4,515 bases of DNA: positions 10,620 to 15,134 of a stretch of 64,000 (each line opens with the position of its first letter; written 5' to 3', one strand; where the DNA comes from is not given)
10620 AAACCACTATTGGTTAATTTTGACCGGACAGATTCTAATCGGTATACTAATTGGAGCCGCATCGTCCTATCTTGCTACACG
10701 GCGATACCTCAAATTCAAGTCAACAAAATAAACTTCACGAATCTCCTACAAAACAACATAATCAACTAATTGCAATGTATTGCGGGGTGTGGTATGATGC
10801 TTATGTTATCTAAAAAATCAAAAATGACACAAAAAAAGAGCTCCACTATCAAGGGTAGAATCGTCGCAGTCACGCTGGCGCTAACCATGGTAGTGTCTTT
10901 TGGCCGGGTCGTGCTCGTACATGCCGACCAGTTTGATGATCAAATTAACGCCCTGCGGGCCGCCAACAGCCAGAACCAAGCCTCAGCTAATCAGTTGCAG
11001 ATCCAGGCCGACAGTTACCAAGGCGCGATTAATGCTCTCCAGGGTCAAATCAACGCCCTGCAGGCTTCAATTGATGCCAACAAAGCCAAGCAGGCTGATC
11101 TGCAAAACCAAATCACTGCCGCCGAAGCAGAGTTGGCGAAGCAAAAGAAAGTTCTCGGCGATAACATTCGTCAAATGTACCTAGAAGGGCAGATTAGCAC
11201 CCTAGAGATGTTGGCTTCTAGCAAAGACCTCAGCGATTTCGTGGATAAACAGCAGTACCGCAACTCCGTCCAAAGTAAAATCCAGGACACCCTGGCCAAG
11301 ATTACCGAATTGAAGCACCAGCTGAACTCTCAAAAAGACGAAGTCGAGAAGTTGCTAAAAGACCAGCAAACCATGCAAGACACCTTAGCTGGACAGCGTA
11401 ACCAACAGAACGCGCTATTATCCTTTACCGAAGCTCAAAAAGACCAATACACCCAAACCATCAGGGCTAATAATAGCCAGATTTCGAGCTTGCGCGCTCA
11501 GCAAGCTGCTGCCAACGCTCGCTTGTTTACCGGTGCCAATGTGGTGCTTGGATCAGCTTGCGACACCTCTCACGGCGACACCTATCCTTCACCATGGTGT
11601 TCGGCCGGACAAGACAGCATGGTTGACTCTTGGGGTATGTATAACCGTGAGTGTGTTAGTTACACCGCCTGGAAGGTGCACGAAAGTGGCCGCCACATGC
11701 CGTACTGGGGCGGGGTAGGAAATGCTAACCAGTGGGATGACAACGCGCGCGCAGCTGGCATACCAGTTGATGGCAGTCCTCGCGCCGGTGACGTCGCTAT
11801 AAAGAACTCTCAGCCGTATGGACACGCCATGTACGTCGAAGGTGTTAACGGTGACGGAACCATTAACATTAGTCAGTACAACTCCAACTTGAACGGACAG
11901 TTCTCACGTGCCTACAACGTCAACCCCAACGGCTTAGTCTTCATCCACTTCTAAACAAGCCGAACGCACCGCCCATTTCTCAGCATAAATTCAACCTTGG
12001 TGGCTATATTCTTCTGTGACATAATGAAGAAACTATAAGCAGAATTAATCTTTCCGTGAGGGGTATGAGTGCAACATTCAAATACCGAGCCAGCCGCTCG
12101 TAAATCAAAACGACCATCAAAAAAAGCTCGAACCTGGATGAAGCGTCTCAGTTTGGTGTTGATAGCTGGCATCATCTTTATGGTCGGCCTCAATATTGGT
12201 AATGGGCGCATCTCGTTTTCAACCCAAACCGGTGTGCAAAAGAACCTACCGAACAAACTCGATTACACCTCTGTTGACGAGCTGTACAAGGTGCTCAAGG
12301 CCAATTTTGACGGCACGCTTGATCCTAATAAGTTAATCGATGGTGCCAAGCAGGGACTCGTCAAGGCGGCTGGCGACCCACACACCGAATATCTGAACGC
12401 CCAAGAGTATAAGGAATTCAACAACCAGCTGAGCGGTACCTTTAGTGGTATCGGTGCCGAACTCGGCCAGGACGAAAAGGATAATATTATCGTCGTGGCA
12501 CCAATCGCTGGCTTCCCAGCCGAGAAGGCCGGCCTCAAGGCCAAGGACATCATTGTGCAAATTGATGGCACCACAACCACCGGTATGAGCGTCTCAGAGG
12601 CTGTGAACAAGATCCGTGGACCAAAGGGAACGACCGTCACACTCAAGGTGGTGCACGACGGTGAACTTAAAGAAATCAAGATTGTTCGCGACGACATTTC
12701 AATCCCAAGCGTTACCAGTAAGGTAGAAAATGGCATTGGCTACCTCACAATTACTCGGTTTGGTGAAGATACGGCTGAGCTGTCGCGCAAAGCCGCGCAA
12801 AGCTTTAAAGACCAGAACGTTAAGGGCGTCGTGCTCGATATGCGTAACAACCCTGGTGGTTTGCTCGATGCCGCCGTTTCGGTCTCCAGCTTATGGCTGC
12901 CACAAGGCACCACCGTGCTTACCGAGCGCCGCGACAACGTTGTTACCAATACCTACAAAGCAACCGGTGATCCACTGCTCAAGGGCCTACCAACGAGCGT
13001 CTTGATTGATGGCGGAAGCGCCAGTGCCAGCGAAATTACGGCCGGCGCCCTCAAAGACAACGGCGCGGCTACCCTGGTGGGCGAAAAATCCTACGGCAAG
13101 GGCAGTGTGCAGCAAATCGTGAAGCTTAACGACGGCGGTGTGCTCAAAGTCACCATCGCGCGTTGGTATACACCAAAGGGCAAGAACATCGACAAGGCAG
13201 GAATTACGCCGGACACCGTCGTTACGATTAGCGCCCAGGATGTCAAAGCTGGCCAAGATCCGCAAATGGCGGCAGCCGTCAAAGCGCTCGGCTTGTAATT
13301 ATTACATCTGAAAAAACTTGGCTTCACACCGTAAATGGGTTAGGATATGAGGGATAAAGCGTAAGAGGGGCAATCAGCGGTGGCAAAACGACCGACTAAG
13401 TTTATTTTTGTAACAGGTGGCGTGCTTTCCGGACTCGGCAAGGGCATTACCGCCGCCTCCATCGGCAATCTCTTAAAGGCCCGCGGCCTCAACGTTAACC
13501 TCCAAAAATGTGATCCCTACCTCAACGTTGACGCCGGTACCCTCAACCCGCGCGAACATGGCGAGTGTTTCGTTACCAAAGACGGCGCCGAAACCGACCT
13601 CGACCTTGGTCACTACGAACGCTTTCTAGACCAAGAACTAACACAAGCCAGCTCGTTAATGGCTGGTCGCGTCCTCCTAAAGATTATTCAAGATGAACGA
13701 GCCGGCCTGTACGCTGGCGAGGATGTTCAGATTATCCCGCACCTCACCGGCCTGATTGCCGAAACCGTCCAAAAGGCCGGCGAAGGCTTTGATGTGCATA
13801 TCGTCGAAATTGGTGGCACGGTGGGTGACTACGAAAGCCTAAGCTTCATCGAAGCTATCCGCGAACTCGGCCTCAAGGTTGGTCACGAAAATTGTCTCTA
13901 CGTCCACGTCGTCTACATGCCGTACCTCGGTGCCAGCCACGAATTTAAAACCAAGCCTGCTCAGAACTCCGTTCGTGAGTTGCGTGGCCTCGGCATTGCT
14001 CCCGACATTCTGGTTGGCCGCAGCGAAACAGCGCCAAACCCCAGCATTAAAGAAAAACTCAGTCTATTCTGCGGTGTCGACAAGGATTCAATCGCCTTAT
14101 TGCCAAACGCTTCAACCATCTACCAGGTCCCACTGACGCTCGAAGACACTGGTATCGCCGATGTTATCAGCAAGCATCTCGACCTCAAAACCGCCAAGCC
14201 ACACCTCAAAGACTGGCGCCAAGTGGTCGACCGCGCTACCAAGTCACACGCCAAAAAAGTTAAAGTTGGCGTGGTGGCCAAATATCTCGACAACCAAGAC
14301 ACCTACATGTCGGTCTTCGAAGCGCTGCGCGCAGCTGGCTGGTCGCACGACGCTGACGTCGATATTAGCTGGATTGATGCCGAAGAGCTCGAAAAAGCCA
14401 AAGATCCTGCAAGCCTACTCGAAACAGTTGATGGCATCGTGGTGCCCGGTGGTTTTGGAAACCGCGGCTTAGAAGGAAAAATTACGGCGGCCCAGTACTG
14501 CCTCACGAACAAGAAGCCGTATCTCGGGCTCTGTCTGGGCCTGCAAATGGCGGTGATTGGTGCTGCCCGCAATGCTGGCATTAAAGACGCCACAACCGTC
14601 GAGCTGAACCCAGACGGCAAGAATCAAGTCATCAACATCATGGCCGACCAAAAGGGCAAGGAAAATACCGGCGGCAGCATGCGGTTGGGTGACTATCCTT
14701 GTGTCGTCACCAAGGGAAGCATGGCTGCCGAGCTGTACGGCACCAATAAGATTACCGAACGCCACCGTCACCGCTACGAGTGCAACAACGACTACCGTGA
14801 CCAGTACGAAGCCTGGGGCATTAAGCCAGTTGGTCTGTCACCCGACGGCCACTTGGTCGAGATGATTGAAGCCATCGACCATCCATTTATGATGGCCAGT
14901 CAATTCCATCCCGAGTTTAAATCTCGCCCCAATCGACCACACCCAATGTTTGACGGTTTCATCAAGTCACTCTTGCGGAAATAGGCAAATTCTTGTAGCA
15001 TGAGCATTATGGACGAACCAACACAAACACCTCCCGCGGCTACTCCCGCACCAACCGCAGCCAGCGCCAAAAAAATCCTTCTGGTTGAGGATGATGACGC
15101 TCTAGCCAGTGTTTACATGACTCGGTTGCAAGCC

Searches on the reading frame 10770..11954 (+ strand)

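Call 82: search_protein_families(library=pfam, proteins=[window:10770-11954:+], max_evalue=0.00001)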
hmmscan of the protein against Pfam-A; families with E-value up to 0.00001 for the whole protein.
window:10770-11954:+ (394 aa): 1 family
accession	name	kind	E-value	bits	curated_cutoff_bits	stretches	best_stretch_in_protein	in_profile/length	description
PF05257.22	CHAP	-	9e-15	55.4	26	1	287-371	3-81/81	CHAP domain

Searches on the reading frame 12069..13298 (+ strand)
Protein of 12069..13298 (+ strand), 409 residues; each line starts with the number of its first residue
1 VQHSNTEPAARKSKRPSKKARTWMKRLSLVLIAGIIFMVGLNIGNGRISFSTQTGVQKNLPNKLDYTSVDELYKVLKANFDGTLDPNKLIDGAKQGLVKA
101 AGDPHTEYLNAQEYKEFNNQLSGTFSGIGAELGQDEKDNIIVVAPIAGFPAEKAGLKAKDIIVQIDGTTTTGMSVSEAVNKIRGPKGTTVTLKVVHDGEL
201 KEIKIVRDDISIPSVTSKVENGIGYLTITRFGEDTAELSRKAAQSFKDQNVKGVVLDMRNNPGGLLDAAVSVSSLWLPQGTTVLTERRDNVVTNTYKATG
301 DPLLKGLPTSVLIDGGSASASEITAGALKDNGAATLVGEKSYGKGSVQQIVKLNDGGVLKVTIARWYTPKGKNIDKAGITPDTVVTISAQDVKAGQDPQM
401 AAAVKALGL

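Call 82: search_protein_families(library=pfam, proteins=[window:12069-13298:+], max_evalue=0.00001)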
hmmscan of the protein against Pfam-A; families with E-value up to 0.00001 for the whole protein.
window:12069-13298:+ (409 aa): 5 families
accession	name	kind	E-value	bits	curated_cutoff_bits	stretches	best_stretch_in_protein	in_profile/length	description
PF03572.23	Peptidase_S41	-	4.8e-54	182.8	24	1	223-385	2-165/165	Peptidase family S41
PF00595.29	PDZ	-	2.5e-12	47.5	23.2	1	126-194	12-80/81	PDZ domain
PF17820.7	PDZ_6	-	1.2e-11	44.6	27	1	141-194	1-52/54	PDZ domain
PF13180.12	PDZ_2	-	1.1e-10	42.1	27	1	128-205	3-78/80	PDZ domain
PF22694.1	CtpB_N-like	-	5.4e-06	27.2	27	0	63-111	35-83/85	Activating protease CtpB N-terminal domain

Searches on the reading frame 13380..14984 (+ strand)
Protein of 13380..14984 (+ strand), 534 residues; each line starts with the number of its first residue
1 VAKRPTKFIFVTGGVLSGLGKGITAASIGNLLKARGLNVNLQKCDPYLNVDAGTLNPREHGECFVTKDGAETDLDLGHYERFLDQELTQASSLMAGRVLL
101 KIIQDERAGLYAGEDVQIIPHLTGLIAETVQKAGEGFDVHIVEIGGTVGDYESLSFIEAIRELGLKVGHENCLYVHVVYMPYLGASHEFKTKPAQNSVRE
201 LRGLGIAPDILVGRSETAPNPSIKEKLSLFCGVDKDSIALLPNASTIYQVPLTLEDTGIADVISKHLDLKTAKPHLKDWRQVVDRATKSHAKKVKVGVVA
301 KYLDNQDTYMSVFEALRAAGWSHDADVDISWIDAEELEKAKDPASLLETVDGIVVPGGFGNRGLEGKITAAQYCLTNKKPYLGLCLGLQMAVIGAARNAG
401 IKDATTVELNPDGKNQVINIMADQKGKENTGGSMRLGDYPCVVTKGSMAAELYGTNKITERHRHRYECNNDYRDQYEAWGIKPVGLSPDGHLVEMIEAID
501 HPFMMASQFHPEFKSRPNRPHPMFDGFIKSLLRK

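Call 82: search_protein_families(library=pfam, proteins=[window:13380-14984:+], max_evalue=0.00001)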
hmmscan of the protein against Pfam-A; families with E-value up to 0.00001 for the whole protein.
window:13380-14984:+ (534 aa): 3 families
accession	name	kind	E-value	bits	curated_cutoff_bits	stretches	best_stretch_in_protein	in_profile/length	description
PF06418.20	CTP_synth_N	-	2.2e-108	362.1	26.1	1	7-269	1-265/265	CTP synthase N-terminus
PF00117.34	GATase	-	2.1e-36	125.8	22.8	1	307-529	4-189/190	Glutamine amidotransferase class-I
PF07722.19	Peptidase_C26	-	4.4e-06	27.1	20.5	0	372-512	99-219/219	Peptidase C26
